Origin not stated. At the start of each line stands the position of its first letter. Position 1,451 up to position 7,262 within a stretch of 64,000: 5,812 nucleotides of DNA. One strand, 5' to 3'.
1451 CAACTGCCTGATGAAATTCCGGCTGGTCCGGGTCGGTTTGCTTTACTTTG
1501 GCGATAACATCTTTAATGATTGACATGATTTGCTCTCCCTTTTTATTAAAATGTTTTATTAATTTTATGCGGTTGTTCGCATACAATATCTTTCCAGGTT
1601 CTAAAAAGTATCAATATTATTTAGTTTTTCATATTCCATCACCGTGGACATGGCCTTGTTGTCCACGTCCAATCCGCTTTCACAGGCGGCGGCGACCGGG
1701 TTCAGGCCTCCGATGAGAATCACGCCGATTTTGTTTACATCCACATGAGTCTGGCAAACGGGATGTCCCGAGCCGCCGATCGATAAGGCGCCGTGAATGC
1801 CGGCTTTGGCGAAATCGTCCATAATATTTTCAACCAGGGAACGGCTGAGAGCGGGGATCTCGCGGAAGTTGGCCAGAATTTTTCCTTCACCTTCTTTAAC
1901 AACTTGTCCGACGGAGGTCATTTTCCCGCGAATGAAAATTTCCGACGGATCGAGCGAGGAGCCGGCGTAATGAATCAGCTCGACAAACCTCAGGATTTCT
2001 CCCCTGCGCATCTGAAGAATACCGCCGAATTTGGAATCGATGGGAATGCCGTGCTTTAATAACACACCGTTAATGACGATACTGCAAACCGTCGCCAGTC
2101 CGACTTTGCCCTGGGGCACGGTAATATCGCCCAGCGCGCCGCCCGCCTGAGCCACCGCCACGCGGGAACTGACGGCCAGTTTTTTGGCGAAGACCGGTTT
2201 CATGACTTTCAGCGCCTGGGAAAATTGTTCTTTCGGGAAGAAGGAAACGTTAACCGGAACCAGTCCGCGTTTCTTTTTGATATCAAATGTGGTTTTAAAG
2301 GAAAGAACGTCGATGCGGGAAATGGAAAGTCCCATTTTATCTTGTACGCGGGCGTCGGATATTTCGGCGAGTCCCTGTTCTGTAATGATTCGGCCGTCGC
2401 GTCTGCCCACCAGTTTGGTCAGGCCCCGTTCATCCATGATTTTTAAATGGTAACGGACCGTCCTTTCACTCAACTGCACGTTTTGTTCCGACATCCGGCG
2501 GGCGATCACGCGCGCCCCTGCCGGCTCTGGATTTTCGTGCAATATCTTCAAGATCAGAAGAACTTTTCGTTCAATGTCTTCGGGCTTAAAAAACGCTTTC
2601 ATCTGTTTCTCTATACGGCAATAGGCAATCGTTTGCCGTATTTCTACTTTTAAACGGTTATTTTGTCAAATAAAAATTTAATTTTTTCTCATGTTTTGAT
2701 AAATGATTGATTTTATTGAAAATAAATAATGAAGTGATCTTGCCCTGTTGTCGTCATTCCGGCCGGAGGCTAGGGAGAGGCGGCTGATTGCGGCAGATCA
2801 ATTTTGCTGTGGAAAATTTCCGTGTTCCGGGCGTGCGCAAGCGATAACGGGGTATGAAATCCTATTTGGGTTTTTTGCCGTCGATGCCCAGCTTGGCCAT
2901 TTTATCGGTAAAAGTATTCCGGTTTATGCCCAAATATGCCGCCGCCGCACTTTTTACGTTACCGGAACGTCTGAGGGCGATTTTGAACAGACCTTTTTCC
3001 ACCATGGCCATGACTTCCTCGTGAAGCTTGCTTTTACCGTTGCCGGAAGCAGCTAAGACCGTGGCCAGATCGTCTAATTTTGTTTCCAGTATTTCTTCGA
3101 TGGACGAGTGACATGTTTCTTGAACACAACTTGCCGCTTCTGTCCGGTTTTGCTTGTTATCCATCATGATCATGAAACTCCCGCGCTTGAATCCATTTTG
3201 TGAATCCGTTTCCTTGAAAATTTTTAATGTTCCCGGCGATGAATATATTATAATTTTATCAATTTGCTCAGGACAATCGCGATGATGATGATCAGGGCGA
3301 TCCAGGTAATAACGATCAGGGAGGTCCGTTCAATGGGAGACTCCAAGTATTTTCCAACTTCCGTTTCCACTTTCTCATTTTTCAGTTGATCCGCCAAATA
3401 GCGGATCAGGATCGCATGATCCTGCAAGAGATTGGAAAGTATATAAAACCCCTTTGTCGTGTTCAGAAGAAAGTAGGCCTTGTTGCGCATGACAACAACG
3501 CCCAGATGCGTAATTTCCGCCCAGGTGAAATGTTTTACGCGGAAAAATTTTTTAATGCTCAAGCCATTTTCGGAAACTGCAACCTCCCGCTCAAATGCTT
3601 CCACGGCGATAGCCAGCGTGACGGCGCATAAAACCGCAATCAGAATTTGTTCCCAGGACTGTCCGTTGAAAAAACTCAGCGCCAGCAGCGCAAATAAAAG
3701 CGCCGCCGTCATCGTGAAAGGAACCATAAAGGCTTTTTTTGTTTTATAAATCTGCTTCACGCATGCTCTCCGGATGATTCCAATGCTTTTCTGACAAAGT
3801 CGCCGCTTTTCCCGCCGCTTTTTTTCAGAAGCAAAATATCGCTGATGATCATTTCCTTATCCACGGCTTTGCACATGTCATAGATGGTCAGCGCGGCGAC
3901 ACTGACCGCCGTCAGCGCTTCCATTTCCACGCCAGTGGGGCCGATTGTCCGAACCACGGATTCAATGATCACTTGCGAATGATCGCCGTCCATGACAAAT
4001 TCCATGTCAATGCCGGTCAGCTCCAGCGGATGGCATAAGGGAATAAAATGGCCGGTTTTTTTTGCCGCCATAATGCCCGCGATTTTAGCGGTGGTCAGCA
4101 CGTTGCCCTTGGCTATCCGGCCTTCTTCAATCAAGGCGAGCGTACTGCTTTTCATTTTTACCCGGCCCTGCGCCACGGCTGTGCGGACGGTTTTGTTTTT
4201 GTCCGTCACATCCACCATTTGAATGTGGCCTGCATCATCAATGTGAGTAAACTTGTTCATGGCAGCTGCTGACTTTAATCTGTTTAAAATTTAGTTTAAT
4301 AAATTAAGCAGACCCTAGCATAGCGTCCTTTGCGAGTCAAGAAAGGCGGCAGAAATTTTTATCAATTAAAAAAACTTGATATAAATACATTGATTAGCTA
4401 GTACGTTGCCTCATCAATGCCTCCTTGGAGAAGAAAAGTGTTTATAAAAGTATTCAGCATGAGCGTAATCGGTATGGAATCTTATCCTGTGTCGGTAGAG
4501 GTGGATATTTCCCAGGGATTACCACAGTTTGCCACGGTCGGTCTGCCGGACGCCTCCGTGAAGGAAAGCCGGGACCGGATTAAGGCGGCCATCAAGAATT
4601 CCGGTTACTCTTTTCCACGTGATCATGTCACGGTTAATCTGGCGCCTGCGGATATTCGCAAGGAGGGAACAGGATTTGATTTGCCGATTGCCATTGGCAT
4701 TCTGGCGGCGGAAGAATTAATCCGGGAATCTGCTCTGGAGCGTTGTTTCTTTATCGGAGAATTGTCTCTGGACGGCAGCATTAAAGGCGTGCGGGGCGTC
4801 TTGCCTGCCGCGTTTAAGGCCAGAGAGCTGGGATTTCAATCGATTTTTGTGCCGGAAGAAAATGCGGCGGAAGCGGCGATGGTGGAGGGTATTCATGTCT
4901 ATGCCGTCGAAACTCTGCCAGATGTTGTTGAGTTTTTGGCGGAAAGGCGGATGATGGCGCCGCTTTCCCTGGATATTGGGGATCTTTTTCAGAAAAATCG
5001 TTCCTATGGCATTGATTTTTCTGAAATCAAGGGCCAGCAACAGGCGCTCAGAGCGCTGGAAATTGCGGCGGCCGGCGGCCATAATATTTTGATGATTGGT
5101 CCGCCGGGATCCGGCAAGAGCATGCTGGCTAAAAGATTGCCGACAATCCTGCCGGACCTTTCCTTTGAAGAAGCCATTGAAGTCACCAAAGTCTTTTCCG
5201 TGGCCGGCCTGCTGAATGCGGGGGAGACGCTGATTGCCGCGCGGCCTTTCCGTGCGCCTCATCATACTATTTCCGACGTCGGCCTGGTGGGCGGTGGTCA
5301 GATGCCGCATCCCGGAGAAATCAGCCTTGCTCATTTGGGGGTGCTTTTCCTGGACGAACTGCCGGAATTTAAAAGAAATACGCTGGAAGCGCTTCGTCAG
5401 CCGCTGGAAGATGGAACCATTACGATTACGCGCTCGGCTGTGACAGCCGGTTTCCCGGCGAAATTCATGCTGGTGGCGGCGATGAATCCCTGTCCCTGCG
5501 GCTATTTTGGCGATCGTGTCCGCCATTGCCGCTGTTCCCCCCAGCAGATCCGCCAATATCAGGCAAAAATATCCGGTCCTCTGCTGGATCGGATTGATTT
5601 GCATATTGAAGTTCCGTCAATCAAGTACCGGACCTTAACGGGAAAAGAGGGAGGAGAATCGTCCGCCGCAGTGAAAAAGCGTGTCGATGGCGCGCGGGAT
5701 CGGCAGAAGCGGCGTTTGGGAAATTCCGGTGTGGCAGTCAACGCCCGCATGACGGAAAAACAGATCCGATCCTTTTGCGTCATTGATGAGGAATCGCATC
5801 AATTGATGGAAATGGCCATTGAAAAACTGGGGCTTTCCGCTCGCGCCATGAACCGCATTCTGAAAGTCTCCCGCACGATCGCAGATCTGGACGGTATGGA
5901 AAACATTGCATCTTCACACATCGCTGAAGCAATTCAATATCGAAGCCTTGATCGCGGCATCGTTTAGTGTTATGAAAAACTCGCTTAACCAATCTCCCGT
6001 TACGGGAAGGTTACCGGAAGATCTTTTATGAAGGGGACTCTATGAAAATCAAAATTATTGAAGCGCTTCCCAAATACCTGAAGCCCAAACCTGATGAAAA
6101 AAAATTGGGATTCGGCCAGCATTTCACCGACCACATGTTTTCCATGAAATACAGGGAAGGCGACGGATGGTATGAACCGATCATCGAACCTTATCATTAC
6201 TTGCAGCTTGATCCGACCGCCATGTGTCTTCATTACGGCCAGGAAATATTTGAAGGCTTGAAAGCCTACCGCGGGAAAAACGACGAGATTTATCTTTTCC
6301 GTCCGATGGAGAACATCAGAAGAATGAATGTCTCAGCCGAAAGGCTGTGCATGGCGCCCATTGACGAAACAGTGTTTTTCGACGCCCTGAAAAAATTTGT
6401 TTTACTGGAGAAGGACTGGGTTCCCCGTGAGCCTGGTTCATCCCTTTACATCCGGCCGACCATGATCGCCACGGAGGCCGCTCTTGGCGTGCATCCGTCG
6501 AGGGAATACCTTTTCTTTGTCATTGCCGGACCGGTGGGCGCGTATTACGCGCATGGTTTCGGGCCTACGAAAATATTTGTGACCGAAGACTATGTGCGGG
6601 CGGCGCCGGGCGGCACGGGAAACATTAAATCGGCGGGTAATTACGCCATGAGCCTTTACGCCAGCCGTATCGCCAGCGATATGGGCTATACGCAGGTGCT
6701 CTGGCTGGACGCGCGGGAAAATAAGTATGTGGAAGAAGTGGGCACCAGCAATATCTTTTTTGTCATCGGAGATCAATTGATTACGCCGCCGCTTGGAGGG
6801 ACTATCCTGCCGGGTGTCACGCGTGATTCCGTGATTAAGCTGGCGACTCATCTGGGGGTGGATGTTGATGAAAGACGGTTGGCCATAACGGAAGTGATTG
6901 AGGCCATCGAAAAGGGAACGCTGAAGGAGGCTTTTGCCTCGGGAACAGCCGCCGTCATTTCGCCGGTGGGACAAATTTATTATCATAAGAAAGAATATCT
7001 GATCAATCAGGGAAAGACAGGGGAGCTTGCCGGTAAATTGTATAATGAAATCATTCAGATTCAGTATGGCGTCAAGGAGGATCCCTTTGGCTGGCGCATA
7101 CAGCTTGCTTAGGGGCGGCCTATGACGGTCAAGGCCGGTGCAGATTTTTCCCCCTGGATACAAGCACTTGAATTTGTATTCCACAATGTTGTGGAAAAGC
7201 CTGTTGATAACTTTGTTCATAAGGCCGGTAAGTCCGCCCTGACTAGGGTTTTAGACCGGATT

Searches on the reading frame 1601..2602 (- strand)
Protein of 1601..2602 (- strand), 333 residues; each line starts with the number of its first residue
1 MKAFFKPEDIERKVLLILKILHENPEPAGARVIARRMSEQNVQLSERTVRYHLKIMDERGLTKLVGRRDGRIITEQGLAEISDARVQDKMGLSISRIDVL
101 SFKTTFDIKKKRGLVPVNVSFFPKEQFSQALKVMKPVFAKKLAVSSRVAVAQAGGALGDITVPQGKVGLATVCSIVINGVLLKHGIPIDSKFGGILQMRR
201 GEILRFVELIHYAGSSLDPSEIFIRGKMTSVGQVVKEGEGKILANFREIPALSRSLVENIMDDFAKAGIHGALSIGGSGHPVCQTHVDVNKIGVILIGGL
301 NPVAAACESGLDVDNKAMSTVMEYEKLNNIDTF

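Call 73: search_protein_families(library=pfam, proteins=[window:1601-2602:-], max_evalue=0.00001)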
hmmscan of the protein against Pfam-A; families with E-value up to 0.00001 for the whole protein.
window:1601-2602:- (333 aa): 2 families
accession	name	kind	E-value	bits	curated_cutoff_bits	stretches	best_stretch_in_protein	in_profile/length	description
PF01995.21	NRD1_2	-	1.5e-81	273.6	25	1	91-328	2-237/238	NrpR regulatory domains NRD1 and 2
PF08461.16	HTH_12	-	6.2e-19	68.1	21.4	1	17-81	3-66/66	Ribonuclease R winged-helix domain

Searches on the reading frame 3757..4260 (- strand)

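Call 73: search_protein_families(library=pfam, proteins=[window:3757-4260:-], max_evalue=0.00001)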
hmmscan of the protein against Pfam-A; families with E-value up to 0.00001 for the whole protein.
window:3757-4260:- (167 aa): 1 family
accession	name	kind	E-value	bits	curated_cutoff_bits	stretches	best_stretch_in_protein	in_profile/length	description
PF01967.27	MoaC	-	7.5e-57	191.6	27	1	15-150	1-136/136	MoaC family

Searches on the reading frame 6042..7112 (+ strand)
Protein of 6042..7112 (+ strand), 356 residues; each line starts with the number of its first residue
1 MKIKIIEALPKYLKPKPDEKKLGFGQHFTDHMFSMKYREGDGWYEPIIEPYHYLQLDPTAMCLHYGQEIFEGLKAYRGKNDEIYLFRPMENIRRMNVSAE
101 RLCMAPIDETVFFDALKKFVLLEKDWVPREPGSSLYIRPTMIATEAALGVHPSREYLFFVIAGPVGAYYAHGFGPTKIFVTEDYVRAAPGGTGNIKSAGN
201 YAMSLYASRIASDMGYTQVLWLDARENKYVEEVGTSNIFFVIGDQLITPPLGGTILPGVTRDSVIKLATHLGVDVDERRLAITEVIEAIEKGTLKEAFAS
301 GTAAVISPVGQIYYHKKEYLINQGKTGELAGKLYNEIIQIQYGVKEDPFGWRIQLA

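Call 73: search_protein_families(library=pfam, proteins=[window:6042-7112:+], max_evalue=0.00001)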
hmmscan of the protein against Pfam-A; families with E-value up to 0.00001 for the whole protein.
window:6042-7112:+ (356 aa): 1 family
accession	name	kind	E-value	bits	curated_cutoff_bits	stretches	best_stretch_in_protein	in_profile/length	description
PF01063.24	Aminotran_4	-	1.1e-32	114.2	28.5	1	69-312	2-223/223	Amino-transferase class IV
